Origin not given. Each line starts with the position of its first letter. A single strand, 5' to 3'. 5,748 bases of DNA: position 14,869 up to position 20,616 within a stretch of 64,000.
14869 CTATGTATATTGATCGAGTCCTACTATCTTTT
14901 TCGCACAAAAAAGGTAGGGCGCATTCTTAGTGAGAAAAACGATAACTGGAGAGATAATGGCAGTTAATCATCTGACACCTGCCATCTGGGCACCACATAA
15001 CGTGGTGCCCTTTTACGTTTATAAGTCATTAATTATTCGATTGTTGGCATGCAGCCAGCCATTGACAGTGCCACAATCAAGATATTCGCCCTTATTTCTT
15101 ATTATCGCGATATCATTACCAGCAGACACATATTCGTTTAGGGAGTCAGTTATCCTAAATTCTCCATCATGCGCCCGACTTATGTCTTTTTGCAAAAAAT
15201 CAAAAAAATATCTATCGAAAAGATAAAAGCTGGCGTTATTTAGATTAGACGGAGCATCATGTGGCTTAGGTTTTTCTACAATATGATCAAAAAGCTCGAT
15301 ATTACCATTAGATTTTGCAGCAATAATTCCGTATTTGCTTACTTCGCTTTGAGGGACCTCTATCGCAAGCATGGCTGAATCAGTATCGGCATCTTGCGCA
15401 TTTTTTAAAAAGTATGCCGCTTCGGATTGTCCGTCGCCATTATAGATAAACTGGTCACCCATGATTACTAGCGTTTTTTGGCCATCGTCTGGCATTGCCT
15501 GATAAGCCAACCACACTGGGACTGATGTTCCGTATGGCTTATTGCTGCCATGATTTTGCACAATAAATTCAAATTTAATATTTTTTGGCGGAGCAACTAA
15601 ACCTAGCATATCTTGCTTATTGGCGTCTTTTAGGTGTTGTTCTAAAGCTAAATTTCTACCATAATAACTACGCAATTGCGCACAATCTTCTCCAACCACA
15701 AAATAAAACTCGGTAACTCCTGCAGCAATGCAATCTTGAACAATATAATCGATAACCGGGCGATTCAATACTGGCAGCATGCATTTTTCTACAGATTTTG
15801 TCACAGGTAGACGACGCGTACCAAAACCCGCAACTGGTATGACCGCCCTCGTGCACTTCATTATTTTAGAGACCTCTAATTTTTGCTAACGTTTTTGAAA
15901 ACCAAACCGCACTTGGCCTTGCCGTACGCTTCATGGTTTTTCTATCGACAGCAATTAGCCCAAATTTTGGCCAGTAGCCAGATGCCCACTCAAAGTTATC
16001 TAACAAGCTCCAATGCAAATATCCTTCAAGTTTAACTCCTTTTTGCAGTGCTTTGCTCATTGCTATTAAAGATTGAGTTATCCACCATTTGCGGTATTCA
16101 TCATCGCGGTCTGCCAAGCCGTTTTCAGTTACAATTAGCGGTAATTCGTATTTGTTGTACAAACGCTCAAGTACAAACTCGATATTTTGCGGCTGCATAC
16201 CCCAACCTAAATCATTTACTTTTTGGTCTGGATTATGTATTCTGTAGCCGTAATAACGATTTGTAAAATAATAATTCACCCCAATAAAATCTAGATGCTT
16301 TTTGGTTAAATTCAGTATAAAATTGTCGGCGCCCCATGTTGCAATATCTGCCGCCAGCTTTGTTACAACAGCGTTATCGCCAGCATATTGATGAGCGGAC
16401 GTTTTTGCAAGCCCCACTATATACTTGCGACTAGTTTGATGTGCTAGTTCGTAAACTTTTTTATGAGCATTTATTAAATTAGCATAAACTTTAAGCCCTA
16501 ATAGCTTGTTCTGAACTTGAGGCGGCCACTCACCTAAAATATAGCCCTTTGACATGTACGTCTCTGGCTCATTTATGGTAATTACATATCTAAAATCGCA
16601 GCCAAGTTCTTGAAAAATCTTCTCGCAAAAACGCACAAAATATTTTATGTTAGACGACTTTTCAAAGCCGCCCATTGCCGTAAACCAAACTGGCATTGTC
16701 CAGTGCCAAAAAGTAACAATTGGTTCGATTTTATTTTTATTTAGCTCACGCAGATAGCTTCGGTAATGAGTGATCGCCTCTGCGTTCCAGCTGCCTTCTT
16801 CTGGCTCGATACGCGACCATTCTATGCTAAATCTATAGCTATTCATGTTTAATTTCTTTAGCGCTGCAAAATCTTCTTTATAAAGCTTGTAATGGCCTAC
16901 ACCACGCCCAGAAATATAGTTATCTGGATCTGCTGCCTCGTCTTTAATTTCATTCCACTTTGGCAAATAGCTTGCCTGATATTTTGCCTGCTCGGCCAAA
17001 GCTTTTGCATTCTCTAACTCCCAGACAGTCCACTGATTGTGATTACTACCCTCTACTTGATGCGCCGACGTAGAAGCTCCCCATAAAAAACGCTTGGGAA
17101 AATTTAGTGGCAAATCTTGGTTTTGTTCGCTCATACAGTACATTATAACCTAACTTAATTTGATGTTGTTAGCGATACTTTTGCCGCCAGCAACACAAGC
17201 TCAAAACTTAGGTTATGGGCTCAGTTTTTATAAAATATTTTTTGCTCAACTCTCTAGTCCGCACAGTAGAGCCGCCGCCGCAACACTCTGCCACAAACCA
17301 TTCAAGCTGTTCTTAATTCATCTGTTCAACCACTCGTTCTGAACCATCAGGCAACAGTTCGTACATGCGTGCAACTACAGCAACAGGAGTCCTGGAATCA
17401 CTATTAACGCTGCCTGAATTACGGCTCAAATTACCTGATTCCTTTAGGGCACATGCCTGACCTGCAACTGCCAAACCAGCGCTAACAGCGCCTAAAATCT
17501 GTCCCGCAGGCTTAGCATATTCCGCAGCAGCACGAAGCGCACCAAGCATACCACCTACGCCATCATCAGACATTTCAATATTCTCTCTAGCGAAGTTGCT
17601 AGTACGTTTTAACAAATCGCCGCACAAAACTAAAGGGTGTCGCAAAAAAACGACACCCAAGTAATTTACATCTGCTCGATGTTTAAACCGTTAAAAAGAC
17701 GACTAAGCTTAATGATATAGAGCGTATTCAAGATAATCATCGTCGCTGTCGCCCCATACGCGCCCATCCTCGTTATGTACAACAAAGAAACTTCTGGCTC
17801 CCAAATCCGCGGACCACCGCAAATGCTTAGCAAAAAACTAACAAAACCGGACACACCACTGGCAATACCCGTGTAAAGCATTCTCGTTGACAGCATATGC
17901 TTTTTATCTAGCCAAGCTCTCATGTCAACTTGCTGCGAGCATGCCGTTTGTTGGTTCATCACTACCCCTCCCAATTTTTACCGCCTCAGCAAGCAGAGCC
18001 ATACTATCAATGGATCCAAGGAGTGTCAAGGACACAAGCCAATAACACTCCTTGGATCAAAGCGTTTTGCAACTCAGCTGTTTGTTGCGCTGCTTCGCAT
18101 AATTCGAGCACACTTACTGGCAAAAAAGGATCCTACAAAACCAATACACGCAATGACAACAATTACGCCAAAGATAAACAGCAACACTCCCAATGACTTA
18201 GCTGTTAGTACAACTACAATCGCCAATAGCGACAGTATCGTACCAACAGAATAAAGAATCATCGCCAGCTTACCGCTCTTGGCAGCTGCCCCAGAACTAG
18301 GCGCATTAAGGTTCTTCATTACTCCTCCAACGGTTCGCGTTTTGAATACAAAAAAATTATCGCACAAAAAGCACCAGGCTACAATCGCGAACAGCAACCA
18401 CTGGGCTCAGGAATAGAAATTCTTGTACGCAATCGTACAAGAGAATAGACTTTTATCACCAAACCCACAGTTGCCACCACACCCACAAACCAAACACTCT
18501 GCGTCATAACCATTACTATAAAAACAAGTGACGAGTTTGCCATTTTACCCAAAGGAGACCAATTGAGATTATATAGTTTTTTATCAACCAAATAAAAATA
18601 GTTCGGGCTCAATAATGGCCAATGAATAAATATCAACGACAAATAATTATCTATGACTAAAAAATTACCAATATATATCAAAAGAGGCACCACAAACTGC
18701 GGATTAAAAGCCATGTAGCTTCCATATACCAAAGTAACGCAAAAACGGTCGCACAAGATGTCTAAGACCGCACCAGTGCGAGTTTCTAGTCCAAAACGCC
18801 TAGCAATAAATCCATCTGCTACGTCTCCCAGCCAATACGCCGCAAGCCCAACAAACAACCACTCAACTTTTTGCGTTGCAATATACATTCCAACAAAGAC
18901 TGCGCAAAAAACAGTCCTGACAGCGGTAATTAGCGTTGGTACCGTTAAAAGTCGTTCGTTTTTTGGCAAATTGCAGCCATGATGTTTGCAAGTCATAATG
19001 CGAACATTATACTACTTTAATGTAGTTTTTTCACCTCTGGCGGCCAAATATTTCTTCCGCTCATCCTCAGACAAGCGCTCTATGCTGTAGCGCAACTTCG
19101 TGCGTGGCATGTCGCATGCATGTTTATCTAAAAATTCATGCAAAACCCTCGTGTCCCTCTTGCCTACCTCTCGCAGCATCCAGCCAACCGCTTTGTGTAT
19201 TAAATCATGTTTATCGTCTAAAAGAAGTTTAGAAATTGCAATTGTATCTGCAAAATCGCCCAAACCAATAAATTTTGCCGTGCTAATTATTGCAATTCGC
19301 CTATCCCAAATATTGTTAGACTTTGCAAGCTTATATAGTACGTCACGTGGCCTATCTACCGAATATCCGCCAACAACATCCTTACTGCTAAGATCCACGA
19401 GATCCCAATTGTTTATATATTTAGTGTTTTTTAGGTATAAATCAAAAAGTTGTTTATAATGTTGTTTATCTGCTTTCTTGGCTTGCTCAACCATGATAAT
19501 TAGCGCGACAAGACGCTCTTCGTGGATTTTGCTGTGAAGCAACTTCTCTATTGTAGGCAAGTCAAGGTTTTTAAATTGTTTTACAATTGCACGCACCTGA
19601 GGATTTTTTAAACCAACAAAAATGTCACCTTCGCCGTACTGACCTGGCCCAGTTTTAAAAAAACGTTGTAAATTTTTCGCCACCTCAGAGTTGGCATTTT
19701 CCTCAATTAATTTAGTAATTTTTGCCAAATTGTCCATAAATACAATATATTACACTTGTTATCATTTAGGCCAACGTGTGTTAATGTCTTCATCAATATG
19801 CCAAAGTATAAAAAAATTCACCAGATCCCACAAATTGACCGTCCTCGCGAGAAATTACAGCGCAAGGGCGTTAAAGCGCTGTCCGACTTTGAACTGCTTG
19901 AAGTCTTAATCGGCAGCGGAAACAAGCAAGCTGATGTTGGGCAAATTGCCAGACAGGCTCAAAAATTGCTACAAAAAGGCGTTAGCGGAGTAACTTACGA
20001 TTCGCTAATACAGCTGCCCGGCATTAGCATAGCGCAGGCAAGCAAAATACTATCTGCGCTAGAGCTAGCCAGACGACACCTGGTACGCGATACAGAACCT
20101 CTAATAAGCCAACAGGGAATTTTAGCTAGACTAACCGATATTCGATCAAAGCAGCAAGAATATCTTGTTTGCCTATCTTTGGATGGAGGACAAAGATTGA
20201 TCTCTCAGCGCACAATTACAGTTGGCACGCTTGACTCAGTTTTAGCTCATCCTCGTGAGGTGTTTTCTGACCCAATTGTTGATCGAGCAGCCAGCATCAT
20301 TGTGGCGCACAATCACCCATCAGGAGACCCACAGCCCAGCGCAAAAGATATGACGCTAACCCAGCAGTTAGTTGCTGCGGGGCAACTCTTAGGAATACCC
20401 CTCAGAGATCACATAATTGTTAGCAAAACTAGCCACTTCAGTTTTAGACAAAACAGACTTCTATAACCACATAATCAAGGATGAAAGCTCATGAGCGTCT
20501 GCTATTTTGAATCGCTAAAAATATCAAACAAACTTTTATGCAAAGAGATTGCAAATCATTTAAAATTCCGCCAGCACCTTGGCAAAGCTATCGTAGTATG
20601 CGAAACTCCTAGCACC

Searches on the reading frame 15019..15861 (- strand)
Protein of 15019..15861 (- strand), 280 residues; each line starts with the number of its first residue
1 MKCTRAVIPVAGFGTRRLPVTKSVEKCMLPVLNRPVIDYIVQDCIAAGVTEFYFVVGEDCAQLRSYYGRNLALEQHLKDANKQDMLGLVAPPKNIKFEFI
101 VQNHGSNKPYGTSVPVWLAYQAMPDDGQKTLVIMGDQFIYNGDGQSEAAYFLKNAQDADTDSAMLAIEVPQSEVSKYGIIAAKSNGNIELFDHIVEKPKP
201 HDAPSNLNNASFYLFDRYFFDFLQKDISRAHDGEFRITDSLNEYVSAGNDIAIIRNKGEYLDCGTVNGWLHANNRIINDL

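Call 22: search_protein_families(library=pfam, proteins=[window:15019-15861:-], max_evalue=0.001)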
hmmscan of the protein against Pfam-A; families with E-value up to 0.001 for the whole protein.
window:15019-15861:- (280 aa): 1 family
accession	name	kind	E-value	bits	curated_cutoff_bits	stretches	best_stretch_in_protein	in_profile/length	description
PF00483.29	NTP_transferase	-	5e-31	108.6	21.2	1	6-276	2-242/245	Nucleotidyl transferase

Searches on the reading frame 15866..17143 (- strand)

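Call 23: search_protein_families(library=pfam, proteins=[window:15866-17143:-], max_evalue=0.001)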
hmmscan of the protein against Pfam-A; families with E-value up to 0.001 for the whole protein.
window:15866-17143:- (425 aa): 1 family
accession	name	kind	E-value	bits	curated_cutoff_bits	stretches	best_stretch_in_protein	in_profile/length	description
PF00232.24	Glyco_hydro_1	-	3.8e-74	250.2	22.6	2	14-267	4-240/453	Glycosyl hydrolase family 1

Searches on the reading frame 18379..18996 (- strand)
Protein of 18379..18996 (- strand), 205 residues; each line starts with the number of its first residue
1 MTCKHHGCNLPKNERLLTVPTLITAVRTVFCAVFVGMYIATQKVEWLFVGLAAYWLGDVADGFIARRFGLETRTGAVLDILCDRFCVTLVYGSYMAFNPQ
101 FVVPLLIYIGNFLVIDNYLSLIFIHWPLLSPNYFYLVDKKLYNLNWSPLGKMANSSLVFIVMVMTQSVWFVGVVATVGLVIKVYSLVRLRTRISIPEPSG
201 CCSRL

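Call 23: search_protein_families(library=pfam, proteins=[window:18379-18996:-], max_evalue=0.001)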
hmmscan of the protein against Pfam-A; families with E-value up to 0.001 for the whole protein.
window:18379-18996:- (205 aa): 1 family
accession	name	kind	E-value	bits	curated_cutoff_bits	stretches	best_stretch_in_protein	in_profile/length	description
PF01066.26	CDP-OH_P_transf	-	3.8e-13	50.5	22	1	18-107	2-92/152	CDP-alcohol phosphatidyltransferase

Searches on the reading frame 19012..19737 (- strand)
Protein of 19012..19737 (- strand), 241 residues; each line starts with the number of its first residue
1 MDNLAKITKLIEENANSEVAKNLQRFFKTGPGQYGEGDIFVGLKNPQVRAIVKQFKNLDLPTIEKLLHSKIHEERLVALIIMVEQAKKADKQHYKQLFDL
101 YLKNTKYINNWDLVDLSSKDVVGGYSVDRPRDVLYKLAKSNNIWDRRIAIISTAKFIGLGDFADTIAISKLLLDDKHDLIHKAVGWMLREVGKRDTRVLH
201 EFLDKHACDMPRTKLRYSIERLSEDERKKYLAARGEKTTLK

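Call 23: search_protein_families(library=pfam, proteins=[window:19012-19737:-], max_evalue=0.001)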
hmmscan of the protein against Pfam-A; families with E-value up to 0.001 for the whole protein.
window:19012-19737:- (241 aa): 1 family
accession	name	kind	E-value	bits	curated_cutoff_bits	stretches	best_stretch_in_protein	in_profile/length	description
PF08713.17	DNA_alkylation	-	3.8e-63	213.5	21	1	9-222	3-213/213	DNA alkylation repair enzyme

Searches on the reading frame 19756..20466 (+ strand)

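Call 23: search_protein_families(library=pfam, proteins=[window:19756-20466:+], max_evalue=0.001)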
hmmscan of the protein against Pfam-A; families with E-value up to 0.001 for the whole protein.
window:19756-20466:+ (236 aa): 2 families
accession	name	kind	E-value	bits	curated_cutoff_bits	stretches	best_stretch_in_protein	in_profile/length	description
PF04002.20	RadC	-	4.5e-37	127.1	22.1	1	127-234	13-120/121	RadC-like JAB domain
PF20582.4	UPF0758_N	-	1.9e-16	60.3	27.1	1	21-95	1-76/77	UPF0758 N-terminal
